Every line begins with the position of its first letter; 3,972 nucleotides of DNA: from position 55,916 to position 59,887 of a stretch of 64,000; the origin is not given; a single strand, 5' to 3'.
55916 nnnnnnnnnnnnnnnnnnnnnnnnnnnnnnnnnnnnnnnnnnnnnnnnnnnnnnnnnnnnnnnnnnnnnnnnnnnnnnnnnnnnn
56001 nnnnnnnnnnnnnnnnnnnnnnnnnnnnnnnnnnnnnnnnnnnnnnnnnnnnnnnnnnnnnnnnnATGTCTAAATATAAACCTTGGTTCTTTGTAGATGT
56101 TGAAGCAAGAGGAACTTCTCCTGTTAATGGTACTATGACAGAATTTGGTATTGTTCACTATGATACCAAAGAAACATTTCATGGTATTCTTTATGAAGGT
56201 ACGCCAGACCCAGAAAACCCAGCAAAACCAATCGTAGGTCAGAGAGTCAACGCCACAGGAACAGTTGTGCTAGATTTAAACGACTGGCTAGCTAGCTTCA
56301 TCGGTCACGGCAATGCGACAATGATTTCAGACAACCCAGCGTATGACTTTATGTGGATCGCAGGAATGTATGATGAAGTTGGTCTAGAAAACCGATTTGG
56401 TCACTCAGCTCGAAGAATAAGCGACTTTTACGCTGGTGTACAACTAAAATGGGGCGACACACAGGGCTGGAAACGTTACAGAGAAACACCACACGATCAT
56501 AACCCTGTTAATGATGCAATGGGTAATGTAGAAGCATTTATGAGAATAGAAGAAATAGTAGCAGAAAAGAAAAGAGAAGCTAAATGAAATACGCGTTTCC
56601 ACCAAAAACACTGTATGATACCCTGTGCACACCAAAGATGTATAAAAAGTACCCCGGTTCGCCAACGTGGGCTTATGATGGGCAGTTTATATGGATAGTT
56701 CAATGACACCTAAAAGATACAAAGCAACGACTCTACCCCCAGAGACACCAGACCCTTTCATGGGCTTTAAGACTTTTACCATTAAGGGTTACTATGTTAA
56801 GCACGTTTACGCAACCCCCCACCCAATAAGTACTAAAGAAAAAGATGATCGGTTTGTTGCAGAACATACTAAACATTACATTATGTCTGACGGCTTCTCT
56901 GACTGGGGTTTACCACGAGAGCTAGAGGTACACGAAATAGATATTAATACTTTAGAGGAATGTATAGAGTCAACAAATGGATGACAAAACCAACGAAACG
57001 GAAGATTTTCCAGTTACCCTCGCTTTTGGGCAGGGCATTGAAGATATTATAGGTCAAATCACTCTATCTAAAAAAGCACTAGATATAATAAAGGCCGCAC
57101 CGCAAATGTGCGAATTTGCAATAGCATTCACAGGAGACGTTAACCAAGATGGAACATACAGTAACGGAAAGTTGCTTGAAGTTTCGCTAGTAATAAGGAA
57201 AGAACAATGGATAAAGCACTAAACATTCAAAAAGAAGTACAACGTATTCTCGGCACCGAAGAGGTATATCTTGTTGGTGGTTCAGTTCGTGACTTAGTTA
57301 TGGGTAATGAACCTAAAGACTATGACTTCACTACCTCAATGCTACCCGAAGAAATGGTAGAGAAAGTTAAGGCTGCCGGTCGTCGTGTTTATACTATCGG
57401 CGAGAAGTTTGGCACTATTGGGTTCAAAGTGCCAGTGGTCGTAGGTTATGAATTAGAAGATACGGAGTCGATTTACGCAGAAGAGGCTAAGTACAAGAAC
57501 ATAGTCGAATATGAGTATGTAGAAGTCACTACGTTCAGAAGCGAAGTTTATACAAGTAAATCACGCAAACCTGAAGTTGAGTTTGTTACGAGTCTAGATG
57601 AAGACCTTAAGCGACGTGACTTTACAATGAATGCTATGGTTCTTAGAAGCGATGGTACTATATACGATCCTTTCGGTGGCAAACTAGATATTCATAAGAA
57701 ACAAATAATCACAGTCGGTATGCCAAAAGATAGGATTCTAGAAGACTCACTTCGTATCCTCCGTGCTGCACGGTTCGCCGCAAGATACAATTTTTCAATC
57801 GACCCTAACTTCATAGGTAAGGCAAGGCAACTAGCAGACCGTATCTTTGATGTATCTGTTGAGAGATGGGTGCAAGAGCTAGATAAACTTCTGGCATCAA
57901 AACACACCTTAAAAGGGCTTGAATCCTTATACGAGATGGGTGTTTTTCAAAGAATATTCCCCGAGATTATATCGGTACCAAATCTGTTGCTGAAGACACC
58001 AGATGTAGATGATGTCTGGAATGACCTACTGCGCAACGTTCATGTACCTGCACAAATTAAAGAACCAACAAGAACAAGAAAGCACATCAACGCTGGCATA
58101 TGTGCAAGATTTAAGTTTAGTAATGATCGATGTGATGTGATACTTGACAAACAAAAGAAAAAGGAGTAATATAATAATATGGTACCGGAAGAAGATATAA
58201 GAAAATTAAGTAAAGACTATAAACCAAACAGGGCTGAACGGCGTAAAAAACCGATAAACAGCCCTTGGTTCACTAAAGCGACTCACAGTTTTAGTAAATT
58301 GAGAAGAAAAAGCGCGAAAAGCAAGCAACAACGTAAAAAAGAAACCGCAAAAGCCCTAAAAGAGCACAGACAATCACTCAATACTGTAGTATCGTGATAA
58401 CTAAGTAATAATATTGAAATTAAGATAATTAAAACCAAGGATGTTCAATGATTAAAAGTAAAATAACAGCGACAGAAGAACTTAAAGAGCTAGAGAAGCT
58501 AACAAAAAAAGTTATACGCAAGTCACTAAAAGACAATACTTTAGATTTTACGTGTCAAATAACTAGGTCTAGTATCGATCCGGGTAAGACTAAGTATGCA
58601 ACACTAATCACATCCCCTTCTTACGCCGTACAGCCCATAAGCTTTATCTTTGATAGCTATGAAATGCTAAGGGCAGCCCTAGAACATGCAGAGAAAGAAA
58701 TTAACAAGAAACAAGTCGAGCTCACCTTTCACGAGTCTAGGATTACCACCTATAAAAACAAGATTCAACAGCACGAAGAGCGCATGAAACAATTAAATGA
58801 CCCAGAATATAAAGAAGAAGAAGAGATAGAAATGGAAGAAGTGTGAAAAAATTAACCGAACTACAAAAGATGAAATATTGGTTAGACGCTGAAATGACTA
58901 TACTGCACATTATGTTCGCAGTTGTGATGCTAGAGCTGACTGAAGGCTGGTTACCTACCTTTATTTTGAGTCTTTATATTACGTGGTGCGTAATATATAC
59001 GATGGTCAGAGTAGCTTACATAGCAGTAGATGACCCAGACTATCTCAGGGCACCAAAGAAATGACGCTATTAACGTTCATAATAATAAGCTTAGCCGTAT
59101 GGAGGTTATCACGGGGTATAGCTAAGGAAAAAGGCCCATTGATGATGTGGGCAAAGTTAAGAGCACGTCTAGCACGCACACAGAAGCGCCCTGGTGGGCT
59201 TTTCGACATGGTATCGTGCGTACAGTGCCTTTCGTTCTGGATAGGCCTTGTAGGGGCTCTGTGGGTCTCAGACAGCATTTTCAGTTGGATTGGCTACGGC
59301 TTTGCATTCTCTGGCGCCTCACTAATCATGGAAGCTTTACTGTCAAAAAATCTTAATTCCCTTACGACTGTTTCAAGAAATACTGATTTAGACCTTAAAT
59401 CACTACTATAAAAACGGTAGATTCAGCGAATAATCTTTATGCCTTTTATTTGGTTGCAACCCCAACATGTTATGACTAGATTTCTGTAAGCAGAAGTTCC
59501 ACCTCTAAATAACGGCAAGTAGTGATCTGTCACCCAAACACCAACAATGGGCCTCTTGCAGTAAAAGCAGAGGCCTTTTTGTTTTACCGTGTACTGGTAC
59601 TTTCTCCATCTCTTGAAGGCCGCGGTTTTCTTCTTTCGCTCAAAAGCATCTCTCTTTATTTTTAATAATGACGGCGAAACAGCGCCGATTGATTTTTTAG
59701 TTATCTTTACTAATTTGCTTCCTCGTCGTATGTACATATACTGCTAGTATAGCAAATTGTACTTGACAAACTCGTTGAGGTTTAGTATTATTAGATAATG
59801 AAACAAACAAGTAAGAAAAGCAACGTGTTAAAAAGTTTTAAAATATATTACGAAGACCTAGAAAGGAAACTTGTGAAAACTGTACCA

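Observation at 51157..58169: Clustered tRNA repair, maturation and translation-rescue functions: Rnl2-like ligase, Pnkp, PTH2-like hydrolase, nucleotidyltransferase, DEDD exonuclease, CCA-adding enzyme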

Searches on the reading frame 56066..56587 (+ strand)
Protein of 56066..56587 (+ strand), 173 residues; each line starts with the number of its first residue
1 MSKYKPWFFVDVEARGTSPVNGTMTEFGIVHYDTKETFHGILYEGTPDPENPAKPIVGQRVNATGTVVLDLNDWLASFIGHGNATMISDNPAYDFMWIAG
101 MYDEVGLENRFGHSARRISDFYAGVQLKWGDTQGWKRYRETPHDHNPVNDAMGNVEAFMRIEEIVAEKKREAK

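Call 3: search_protein_families(library=pfam, proteins=[window:56066-56587:+], max_evalue=0.01)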
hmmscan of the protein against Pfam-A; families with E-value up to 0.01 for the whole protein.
window:56066-56587:+ (173 aa): 1 family
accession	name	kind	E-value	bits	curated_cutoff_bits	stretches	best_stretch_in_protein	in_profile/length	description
PF16473.11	Rv2179c-like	-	0.00016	21.8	27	1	55-158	71-173/177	3'-5' exoribonuclease Rv2179c-like domain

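Call 4: search_protein_families(library=phrogs, proteins=[window:56066-56587:+], max_evalue=0.001)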
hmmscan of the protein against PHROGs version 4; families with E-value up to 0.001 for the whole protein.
window:56066-56587:+ (173 aa): 0 families

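Call 38: search_solved_structures(query=window:56066-56587:+, max_evalue=10, show_alignments=2)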
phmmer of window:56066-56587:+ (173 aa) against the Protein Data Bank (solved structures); distinct sequences matched with E-value up to 10: 2.
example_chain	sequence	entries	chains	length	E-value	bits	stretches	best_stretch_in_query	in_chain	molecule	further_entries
7t2s_A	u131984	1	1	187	0.00083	22.4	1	10-169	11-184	3'-5' exonuclease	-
8h18_A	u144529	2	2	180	0.27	14.2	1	4-108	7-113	DnaQ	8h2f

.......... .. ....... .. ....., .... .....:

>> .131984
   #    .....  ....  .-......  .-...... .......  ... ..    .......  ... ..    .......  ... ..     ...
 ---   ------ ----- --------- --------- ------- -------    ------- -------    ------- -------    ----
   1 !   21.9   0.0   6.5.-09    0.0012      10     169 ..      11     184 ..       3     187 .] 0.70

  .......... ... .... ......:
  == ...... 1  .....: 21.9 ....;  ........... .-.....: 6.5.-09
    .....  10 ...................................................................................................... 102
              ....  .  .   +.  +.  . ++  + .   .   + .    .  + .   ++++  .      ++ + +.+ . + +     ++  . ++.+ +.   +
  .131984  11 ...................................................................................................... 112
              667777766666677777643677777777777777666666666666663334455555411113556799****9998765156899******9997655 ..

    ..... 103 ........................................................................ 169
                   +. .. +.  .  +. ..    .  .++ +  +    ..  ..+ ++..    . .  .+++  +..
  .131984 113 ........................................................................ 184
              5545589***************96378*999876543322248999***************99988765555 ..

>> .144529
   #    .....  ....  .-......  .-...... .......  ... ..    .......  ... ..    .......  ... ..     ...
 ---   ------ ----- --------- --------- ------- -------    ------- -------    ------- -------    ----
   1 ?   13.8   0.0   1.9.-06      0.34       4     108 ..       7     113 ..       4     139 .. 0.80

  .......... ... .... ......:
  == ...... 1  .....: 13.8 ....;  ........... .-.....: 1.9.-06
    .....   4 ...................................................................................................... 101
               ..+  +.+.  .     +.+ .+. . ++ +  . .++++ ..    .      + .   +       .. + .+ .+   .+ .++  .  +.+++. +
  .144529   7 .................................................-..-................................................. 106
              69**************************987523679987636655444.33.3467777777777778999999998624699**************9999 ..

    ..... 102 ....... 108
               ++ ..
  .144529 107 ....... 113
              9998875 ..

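Call 62: search_protein_families(library=ncbifam, proteins=[window:56066-56587:+], max_evalue=0.01)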
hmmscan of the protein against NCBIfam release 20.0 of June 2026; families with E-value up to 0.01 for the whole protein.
window:56066-56587:+ (173 aa): 0 families

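Call 82: find_homologous_proteins(query=window:56066-56587:+, max_evalue=0.001)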
Query window:56066-56587:+ (173 aa): 1226 proteins with E <= 0.001 among 1233 candidates; the best 120 are listed.
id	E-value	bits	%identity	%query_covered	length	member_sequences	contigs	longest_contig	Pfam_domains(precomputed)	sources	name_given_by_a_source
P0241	1.7e-111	388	96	100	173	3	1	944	-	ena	-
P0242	2.3e-88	313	78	99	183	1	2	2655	-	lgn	-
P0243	3.0e-85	302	73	96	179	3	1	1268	-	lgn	-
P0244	2.2e-84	300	76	98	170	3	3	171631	-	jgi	jgi:hypothetical protein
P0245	2.0e-83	297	72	100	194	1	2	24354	-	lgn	-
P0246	3.7e-73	263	66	99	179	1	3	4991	PF16473.12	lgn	-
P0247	1.1e-70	255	65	94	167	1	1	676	-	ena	-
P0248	5.3e-70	253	65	95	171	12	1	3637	PF16473.12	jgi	jgi:hypothetical protein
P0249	5.5e-70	253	63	98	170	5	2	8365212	PF16473.12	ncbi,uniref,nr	ncbi:hypothetical protein [Polymorphospora rubra]|uniref:Exonuclease n=1 Tax=Polymorphospora rubra T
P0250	1.5e-69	251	64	98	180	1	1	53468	PF16473.12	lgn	-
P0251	3.7e-69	250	68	91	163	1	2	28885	-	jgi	jgi:hypothetical protein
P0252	5.5e-69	249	63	94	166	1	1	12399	PF16473.12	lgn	-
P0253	7.2e-69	249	63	93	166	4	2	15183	-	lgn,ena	-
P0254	1.0e-68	249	64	92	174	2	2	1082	-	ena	-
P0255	1.3e-68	248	64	97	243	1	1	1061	-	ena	-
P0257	1.5e-68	248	63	98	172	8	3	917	PF16473.12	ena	-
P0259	2.0e-68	248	63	97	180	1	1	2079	PF16473.12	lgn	-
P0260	2.3e-68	247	63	96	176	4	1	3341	PF16473.12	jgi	-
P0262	4.2e-68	247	63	95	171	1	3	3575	PF16473.12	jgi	jgi:hypothetical protein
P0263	4.4e-68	247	63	94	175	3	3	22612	PF16473.12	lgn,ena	-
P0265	1.2e-67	245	64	94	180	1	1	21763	PF16473.12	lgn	-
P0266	1.4e-67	245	61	98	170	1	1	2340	PF16473.12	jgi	jgi:hypothetical protein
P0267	1.5e-67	245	61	100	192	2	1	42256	PF16473.12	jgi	jgi:hypothetical protein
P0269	2.7e-67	244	63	95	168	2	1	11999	PF16473.12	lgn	-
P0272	3.8e-67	243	64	94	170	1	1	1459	PF16473.12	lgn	-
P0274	5.8e-67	243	61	96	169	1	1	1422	PF16473.12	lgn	-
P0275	6.2e-67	243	62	97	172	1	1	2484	PF16473.12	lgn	-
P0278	1.1e-66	242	61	95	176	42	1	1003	PF16473.12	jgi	jgi:hypothetical protein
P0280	1.1e-66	242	62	98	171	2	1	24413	PF16473.12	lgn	-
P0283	1.5e-66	242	65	92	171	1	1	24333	PF16473.12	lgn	-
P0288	6.9e-66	239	62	95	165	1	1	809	PF16473.12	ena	-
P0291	1.2e-65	239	60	100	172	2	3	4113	PF16473.12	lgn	-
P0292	1.2e-65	239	60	98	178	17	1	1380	PF16473.12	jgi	jgi:hypothetical protein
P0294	1.5e-65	238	60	100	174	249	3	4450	PF16473.12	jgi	jgi:hypothetical protein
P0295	1.6e-65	238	59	98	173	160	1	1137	PF16473.12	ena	-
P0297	1.8e-65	238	63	97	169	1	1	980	PF16473.12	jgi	jgi:hypothetical protein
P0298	2.3e-65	238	62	99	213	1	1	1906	PF16473.12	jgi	jgi:hypothetical protein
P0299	2.3e-65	238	65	95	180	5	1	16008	PF16473.12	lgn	-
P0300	2.5e-65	238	61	98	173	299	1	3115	PF16473.12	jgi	-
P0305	5.3e-65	237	62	94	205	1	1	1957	PF16473.12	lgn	-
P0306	5.5e-65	236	63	93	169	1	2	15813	PF16473.12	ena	-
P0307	5.8e-65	236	61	95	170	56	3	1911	PF16473.12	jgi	jgi:hypothetical protein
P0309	6.2e-65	236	61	99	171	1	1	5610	PF16473.12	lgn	-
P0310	6.6e-65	236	59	100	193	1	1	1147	PF16473.12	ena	-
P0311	6.8e-65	236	63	93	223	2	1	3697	PF16473.12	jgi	jgi:hypothetical protein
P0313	7.1e-65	236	62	94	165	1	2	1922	PF16473.12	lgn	-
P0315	7.3e-65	236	64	93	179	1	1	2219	PF16473.12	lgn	-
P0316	7.9e-65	236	64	93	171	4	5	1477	PF16473.12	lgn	-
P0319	1.1e-64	235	61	100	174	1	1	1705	PF16473.12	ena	-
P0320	1.2e-64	235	61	100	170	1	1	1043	PF16473.12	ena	-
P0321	1.3e-64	235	61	100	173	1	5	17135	PF16473.12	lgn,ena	-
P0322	1.5e-64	235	60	97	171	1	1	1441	PF16473.12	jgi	-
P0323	1.5e-64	235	60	95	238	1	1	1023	PF16473.12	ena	-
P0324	1.5e-64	235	58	98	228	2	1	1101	PF16473.12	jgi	-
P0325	1.7e-64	235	61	95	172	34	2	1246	PF16473.12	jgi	-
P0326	1.7e-64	235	58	97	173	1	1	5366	PF16473.12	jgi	jgi:hypothetical protein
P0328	2.0e-64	235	62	94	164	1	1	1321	PF16473.12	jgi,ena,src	-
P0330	2.8e-64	234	63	92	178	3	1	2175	PF16473.12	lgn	-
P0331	3.2e-64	234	64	94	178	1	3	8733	PF16473.12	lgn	-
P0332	3.5e-64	234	65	90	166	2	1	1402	PF16473.12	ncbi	-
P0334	3.8e-64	234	60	98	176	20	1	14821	PF16473.12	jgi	jgi:DNA polymerase III epsilon subunit-like protein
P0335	3.8e-64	234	63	93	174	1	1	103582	PF16473.12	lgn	-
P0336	4.1e-64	234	60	99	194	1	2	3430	PF16473.12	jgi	jgi:hypothetical protein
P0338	4.4e-64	234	60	95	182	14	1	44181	PF16473.12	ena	-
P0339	4.4e-64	233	58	99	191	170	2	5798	PF16473.12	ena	-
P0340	4.5e-64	233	63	93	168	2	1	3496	PF16473.12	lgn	-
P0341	4.6e-64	233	57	100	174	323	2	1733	PF16473.12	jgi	jgi:3' exoribonuclease, RNase T-like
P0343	4.7e-64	233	60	100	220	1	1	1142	PF25708.2,PF16473.12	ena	-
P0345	5.2e-64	233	59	98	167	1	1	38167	PF16473.12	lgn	-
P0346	5.2e-64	233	60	98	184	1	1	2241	PF16473.12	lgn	-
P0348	5.7e-64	233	63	96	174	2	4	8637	PF16473.12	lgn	-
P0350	5.9e-64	233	60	95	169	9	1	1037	PF16473.12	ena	-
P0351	6.0e-64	233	60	97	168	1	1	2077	PF16473.12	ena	-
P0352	6.0e-64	233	59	98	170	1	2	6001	PF16473.12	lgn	-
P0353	6.6e-64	233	59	100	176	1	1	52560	PF16473.12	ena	-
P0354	7.2e-64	233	62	91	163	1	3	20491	PF16473.12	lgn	-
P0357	7.5e-64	233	58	99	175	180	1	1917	PF16473.12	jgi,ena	-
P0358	7.5e-64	233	59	98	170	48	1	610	PF16473.12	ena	-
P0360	7.9e-64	233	59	95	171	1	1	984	PF16473.12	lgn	-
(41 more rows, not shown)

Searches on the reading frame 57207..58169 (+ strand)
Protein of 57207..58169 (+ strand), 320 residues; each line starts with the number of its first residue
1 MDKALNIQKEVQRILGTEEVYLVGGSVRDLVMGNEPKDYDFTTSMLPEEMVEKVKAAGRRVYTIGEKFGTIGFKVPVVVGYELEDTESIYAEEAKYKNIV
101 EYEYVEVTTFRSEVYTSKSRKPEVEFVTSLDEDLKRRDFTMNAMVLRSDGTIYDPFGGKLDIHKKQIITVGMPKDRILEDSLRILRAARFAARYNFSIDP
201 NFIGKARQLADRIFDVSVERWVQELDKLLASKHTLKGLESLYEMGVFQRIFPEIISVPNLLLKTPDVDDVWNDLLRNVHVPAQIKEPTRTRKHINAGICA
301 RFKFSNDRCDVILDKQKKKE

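Call 3: search_protein_families(library=pfam, proteins=[window:57207-58169:+], max_evalue=0.01)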
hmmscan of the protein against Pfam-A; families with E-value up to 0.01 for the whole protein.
window:57207-58169:+ (320 aa): 2 families
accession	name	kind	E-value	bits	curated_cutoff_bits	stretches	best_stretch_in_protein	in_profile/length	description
PF01743.26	PolyA_pol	-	9.1e-31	107.3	23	1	20-167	1-125/126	Poly A polymerase head domain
PF12627.12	PolyA_pol_RNAbd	-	1.5e-13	50.7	22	1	195-254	1-60/64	Probable RNA and SrmB- binding site of polymerase A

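Call 4: search_protein_families(library=phrogs, proteins=[window:57207-58169:+], max_evalue=0.001)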
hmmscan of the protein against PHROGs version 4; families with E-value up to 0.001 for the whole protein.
window:57207-58169:+ (320 aa): 3 families
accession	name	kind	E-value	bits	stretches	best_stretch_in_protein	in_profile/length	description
phrog_2244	-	DNA, RNA and nucleotide metabolism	3.6e-57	195.6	2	99-260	51-215/392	tRNA nucleotidyltransferase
phrog_24229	-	DNA, RNA and nucleotide metabolism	1.6e-32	113.9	1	19-243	5-220/245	tRNA nucleotidyltransferase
phrog_1614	-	DNA, RNA and nucleotide metabolism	2.8e-08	34.7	1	17-215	34-207/268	nucleotidyltransferase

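Call 49: search_solved_structures(query=window:57207-58169:+, max_evalue=0.001, show_alignments=2)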
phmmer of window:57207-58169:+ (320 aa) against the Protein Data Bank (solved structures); distinct sequences matched with E-value up to 0.001: 20.
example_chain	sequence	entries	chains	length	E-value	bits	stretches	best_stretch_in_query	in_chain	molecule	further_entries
6ibp_A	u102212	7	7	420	3e-37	131.6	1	100-243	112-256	CCA-adding enzyme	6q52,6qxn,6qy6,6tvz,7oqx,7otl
7otr_A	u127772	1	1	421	3e-37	131.6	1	100-243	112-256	CCA-adding protein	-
1miv_A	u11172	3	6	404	2.5e-34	122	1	104-246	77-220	tRNA CCA-adding enzyme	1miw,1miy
8cbm_E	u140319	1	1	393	9.6e-30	106.9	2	103-247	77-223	CCA tRNA nucleotidyltransferase 1, mitochondrial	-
4x4w_A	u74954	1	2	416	1.2e-29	106.6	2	103-247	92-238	CCA tRNA nucleotidyltransferase 1, mitochondrial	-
1ou5_A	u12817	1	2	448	1.5e-29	106.3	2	103-247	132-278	tRNA CCA-adding enzyme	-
3aqm_A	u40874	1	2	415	9e-25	90.6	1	18-255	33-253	Poly(A) polymerase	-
3aqk_A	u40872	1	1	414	4.3e-24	88.3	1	18-255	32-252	Poly(A) polymerase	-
3aql_A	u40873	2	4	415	4.4e-24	88.3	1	18-255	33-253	Poly(A) polymerase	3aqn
3h37_A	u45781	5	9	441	1.8e-19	73.2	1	105-276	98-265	TRNA nucleotidyl transferase-related protein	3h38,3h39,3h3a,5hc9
4wby_A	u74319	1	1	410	9.6e-18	67.5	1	105-202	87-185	Poly A polymerase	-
1vfg_A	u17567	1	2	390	1.1e-17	67.3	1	105-202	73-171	poly A polymerase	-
4wbz_A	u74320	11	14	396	1.2e-17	67.2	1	105-202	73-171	Poly A polymerase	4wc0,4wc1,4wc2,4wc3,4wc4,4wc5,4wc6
9ns4_A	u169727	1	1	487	5.3e-17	65.1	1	18-253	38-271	tRNA nucleotidyltransferase cca2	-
9kma_A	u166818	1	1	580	2.8e-15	59.4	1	20-251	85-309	Polynucleotide adenylyltransferase family protein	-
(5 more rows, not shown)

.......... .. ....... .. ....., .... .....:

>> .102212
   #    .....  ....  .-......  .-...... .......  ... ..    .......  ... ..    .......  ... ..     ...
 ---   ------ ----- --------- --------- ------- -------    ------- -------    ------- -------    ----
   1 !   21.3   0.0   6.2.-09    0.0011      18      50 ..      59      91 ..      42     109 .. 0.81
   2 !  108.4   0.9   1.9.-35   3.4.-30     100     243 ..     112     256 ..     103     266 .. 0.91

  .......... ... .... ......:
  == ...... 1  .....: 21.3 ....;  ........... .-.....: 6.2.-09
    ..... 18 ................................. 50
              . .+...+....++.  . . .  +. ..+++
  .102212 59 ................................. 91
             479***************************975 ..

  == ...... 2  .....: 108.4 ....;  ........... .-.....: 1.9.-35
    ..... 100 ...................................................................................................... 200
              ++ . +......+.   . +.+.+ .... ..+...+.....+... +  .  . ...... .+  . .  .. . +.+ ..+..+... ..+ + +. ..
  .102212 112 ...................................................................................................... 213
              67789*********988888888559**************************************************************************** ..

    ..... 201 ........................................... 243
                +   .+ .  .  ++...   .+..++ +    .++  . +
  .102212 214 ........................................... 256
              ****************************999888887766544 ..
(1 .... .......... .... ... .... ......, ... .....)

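Call 62: search_protein_families(library=ncbifam, proteins=[window:57207-58169:+], max_evalue=0.01)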
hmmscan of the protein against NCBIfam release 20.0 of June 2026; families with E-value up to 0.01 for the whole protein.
window:57207-58169:+ (320 aa): 9 families
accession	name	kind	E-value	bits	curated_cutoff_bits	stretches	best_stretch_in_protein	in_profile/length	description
NF009814.0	PRK13299.1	equivalog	1.8e-57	195.2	290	2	103-254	77-228/396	CCA tRNA nucleotidyltransferase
TIGR02692.1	tRNA_CCA_actino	equivalog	8.9e-54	182.8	438.8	1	18-256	28-245/466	CCA tRNA nucleotidyltransferase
TIGR01942.1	pcnB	subfamily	3.8e-37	128.1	305.65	2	103-254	86-241/425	polynucleotide adenylyltransferase PcnB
NF008137.0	PRK10885.1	equivalog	1.3e-28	100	451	1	129-269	83-228/409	multifunctional CCA addition/repair protein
NF008634.1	PRK11623.1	equivalog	5.1e-28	97.8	702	1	18-254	61-283/469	polynucleotide adenylyltransferase PcnB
NF009812.0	PRK13297.1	equivalog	1.1e-18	67.5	624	1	129-255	94-220/364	tRNA CCA-pyrophosphorylase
NF009813.0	PRK13298.1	equivalog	1.4e-18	67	606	1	128-256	82-212/417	tRNA CCA-pyrophosphorylase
NF009811.0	PRK13296.1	equivalog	7.7e-18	64.5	469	2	123-260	75-214/360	CCA tRNA nucleotidyltransferase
NF041569.1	A-tRNAntase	equivalog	2.6e-15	55.8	1440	1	20-269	482-710/880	A-adding tRNA nucleotidyltransferase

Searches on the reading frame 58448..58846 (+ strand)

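Call 30: search_protein_families(library=pfam, proteins=[window:58448-58846:+], max_evalue=0.01)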
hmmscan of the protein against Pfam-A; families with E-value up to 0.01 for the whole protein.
window:58448-58846:+ (132 aa): 2 families
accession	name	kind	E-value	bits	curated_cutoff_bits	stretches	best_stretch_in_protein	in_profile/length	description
PF09486.15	HrpB7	-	0.0016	19.4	29.7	1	72-128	96-151/157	Bacterial type III secretion protein (HrpB7)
PF20653.3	COG6_C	-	0.0016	17.7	26.4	1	60-123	317-381/462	Conserved Oligomeric Golgi complex subunit 6, C-terminal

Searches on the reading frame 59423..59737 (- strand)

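Call 30: search_protein_families(library=pfam, proteins=[window:59423-59737:-], max_evalue=0.01)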
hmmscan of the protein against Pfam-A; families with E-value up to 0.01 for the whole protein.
window:59423-59737:- (104 aa): 2 families
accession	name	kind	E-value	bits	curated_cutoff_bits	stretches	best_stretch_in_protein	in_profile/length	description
PF01844.29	HNH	-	2e-07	31.5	21.4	1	57-99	1-45/47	HNH endonuclease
PF14279.12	HNH_5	-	1.8e-06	28.2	27.5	1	57-102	1-47/56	HNH endonuclease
